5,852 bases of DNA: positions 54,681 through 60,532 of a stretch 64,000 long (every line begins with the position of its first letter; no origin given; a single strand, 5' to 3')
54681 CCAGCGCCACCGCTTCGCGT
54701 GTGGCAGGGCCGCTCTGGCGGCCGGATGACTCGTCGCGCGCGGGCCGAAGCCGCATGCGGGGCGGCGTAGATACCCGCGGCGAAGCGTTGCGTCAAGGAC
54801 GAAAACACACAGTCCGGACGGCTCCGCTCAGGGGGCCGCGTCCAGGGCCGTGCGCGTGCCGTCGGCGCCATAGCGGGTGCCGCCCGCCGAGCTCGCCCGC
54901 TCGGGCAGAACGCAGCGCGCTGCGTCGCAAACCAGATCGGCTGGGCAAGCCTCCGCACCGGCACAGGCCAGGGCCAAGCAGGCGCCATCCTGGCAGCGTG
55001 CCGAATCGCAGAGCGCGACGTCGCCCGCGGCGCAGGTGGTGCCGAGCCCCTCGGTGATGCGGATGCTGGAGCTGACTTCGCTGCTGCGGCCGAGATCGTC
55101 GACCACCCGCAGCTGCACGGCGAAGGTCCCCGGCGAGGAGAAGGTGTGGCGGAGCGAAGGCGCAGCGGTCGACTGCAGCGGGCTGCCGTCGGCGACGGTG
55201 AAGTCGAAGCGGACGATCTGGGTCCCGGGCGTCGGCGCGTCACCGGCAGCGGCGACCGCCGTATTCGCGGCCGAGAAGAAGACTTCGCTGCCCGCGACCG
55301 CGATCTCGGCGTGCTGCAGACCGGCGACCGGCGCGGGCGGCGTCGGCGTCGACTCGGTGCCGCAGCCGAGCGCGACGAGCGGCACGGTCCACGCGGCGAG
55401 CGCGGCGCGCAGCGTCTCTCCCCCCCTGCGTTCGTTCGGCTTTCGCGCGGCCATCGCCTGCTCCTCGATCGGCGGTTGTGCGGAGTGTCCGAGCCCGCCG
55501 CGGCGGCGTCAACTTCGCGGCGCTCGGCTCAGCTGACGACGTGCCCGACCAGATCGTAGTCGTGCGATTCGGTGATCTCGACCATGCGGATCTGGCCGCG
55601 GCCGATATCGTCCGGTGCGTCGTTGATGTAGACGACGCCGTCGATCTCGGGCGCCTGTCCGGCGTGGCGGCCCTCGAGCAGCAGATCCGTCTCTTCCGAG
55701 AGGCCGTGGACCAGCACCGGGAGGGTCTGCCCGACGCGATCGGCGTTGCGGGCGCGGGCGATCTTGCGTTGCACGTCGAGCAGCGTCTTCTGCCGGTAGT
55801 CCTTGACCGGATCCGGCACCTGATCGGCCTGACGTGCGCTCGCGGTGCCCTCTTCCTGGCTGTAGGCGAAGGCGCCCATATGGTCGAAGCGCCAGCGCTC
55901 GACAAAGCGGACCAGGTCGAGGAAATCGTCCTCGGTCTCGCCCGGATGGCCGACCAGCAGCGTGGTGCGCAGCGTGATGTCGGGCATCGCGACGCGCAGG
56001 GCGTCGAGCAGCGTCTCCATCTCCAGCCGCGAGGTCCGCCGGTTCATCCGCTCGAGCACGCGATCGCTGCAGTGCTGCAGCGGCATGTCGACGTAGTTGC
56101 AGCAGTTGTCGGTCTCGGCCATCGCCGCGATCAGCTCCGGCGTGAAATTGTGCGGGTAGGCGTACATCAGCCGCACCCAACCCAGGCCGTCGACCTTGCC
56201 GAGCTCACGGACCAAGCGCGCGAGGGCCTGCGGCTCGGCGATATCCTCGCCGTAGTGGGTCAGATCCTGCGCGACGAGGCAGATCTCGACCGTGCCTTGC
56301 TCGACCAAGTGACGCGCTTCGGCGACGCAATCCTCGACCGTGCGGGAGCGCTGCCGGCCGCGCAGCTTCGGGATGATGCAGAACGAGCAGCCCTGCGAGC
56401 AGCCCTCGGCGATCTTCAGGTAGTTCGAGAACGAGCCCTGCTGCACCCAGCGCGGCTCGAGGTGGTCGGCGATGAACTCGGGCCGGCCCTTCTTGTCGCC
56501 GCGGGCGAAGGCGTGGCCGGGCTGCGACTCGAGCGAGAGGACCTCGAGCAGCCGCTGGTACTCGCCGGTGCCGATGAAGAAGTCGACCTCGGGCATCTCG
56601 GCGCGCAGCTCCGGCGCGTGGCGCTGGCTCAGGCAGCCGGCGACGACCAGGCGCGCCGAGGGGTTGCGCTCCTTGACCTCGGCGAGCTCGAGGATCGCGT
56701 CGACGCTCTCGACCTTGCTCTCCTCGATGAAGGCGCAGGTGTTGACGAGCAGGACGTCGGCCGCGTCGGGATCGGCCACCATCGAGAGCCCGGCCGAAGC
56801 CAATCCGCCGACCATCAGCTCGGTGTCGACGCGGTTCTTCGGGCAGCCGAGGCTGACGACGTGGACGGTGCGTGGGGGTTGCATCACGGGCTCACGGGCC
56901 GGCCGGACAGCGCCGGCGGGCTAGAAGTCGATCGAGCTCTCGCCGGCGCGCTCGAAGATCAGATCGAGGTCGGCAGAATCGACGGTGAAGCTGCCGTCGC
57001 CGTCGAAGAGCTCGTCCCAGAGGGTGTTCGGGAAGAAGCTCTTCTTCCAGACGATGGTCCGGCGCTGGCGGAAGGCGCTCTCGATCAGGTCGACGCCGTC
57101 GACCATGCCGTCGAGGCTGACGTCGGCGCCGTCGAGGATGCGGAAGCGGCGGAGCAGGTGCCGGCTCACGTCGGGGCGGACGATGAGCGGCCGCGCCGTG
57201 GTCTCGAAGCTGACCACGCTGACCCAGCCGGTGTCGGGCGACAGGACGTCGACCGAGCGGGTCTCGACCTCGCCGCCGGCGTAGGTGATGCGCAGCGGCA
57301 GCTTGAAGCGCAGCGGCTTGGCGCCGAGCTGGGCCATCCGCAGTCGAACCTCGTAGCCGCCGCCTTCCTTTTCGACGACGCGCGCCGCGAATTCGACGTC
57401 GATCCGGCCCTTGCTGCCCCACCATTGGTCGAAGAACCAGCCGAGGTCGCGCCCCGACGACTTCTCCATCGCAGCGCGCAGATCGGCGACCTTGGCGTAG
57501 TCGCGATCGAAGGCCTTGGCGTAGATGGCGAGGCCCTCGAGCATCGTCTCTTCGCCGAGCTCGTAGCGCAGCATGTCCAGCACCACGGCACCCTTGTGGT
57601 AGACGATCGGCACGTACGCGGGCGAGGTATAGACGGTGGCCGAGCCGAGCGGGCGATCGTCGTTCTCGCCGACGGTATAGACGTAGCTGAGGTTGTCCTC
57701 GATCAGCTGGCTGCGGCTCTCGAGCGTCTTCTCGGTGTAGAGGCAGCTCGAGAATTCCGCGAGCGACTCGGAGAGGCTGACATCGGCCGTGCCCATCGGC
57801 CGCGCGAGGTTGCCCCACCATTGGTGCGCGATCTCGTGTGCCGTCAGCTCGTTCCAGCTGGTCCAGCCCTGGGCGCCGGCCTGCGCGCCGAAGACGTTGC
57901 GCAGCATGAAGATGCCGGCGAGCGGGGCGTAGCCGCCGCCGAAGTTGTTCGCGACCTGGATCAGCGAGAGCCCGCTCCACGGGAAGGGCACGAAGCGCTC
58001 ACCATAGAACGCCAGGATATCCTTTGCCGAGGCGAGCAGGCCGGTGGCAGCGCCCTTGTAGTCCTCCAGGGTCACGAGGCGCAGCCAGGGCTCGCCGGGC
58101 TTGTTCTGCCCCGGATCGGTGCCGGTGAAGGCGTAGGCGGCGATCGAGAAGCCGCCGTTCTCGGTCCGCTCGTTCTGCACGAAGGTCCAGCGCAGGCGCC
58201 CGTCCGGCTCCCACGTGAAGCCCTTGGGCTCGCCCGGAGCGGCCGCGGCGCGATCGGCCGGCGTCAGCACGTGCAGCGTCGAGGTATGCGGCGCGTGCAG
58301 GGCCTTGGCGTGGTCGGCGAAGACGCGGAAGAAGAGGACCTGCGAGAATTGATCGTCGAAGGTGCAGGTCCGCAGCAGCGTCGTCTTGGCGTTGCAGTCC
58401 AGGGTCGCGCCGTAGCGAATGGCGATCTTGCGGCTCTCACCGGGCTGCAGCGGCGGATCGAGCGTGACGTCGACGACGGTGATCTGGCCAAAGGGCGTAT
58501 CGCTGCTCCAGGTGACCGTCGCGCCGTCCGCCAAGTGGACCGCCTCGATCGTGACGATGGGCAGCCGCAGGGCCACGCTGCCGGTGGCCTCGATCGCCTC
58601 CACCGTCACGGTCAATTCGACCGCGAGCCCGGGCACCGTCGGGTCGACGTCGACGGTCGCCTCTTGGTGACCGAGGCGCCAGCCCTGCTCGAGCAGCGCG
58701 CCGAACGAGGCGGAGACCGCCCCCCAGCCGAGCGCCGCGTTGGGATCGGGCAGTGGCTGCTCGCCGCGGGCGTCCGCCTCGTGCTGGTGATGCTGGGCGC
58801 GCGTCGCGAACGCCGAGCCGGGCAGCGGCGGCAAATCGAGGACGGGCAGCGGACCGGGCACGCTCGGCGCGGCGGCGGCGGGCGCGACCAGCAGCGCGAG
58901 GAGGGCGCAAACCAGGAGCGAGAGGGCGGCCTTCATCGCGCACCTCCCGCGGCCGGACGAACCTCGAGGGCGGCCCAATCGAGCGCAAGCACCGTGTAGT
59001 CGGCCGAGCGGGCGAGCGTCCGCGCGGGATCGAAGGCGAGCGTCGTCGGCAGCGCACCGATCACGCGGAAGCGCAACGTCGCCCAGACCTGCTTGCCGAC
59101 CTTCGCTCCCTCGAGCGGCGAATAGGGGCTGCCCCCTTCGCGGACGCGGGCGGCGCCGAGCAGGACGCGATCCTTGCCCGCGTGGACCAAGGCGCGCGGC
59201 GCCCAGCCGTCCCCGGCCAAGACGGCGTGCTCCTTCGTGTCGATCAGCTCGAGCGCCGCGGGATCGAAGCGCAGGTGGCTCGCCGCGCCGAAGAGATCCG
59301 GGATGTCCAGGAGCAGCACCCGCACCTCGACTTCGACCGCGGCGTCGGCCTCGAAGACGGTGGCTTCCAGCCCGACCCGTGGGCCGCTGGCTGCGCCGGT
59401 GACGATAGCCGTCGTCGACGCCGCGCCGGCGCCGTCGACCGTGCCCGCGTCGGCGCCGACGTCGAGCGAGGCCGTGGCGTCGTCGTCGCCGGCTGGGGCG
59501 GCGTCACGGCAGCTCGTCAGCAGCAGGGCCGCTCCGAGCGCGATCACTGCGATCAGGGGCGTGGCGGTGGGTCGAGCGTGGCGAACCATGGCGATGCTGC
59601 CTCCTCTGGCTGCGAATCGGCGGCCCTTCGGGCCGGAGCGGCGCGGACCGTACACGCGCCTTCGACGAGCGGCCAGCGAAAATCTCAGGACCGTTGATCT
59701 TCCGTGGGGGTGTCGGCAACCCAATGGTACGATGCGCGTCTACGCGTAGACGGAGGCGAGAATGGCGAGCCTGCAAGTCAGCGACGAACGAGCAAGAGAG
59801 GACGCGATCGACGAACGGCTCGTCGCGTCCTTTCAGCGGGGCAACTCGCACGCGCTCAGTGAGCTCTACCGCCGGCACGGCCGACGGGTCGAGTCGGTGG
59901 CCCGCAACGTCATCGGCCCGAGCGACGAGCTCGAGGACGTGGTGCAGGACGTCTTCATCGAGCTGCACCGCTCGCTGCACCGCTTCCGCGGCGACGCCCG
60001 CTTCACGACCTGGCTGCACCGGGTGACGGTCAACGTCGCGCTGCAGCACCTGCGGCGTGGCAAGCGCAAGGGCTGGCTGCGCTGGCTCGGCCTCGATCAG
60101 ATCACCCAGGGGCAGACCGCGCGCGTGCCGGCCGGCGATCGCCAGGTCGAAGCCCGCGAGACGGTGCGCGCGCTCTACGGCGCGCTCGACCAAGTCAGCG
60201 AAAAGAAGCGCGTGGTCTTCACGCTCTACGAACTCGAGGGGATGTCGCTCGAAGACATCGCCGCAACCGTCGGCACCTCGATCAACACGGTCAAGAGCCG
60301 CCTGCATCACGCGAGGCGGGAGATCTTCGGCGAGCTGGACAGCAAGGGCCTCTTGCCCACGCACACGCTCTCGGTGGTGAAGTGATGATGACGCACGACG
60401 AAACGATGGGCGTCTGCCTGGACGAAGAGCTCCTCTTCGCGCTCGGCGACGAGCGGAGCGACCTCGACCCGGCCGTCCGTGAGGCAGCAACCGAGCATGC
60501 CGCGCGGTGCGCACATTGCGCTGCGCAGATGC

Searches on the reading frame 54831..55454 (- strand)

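Call 81: search_protein_families(library=pfam, proteins=[window:54831-55454:-], max_evalue=0.001)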
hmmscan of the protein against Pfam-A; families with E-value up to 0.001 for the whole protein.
window:54831-55454:- (208 aa): 2 families
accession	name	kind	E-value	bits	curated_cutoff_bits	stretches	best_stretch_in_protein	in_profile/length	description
PF00801.26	PKD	-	2.7e-10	40.5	23.5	1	51-126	10-74/80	PKD domain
PF18911.6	PKD_4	-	5.3e-08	33.2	27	1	62-133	15-83/85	PKD domain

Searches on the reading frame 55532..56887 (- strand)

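Call 81: search_protein_families(library=pfam, proteins=[window:55532-56887:-], max_evalue=0.001)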
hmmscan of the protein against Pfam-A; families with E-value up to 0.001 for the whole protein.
window:55532-56887:- (452 aa): 3 families
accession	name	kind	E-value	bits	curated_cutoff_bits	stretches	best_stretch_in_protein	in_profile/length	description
PF00919.26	UPF0004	-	8.6e-26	90.3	27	1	8-106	2-98/98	Uncharacterized protein family UPF0004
PF04055.27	Radical_SAM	-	1.7e-23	84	29.5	1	159-329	3-166/166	Radical SAM superfamily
PF18693.7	TRAM_2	-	7.7e-17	61.7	27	1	385-451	1-63/63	TRAM domain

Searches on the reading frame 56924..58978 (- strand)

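Call 81: search_protein_families(library=pfam, proteins=[window:56924-58978:-], max_evalue=0.001)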
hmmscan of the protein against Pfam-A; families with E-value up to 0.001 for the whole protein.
window:56924-58978:- (685 aa): 1 family
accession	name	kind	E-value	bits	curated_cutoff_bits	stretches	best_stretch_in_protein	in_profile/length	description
PF01433.26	Peptidase_M1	-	5.7e-21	75.6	27.7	1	317-519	5-218/218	Peptidase family M1 domain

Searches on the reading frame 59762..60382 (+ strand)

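Call 81: search_protein_families(library=pfam, proteins=[window:59762-60382:+], max_evalue=0.001)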
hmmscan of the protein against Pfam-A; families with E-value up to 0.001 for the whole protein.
window:59762-60382:+ (207 aa): 4 families
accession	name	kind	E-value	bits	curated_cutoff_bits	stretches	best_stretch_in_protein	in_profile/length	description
PF04542.20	Sigma70_r2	-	7.9e-20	70.9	24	1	35-102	1-70/71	Sigma-70 region 2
PF08281.18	Sigma70_r4_2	-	8.2e-15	54.6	25.7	1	137-187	3-53/54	Sigma-70, region 4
PF04545.22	Sigma70_r4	-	1.9e-08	34.2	24.1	1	141-187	1-47/50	Sigma-70, region 4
PF07638.17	Sigma70_ECF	-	9.3e-06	26.1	21.1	1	20-192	7-183/185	ECF sigma factor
